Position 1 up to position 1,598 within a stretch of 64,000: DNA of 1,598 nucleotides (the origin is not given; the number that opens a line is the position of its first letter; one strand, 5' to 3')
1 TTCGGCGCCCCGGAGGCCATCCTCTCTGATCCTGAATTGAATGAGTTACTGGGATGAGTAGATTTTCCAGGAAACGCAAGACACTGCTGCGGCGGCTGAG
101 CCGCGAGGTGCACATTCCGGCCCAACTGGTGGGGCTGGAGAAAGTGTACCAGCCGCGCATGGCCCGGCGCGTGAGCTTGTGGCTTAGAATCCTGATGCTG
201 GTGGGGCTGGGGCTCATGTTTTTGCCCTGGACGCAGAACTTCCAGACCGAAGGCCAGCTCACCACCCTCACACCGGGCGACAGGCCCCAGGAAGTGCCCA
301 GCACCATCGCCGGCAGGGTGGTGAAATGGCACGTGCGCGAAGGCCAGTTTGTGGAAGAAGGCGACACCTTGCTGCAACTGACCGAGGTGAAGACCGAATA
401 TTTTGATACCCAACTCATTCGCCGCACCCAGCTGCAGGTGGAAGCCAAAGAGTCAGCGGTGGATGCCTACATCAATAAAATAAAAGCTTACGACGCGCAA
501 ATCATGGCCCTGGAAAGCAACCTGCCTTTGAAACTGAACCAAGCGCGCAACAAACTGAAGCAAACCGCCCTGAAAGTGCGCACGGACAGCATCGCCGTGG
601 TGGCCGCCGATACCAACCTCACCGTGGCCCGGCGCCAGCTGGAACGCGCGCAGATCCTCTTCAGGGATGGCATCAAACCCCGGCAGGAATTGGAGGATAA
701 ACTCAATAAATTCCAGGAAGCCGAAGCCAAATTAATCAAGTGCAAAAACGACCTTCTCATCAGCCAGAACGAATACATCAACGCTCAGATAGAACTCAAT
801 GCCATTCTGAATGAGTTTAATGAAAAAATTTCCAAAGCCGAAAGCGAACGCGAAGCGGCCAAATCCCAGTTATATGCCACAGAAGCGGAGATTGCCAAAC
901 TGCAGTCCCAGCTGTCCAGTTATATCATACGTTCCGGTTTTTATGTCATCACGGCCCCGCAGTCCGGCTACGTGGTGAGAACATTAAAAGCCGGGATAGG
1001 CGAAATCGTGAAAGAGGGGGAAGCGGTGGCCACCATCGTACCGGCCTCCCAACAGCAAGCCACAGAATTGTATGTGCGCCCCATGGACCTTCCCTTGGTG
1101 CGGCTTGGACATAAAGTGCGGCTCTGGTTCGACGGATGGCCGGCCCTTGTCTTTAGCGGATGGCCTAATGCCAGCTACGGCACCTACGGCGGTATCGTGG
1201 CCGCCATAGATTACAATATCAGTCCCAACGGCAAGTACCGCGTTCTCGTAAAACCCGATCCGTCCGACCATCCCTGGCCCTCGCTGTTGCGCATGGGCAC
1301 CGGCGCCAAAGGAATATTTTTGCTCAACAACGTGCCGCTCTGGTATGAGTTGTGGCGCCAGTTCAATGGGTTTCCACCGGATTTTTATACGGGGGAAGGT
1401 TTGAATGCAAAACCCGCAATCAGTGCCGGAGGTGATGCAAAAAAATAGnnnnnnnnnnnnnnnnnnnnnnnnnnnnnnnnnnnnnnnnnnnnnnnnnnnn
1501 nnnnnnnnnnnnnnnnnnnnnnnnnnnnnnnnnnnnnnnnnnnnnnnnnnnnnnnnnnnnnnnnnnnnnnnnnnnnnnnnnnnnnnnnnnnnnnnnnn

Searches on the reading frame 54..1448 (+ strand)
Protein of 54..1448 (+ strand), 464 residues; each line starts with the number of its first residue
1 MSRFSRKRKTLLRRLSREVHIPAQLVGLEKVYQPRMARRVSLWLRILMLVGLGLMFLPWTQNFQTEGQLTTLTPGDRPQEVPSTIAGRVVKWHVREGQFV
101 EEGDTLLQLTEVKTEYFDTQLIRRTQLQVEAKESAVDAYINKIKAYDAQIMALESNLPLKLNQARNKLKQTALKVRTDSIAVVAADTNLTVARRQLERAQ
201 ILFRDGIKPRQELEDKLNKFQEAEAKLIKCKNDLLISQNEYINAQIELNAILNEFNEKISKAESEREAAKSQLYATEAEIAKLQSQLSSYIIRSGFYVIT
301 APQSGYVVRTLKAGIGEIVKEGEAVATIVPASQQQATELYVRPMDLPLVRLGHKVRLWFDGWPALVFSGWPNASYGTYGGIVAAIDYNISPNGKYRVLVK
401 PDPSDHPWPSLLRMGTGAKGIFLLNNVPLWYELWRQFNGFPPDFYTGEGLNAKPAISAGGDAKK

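Call 41: search_protein_families(library=pfam, proteins=[window:54-1448:+], max_evalue=0.00001)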
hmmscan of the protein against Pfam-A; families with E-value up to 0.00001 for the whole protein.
window:54-1448:+ (464 aa): 3 families
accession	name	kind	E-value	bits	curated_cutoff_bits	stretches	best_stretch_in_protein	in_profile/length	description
PF13437.12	HlyD_3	-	1.2e-11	45.7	22.2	0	298-403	1-95/106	HlyD family secretion protein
PF16576.10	HlyD_D23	-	3e-10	40.2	30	0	234-369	56-179/214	Barrel-sandwich domain of CusB or HlyD membrane-fusion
PF13533.13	Biotin_lipoyl_2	-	7.8e-09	35.6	29.8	1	83-110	5-32/32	Biotin-lipoyl like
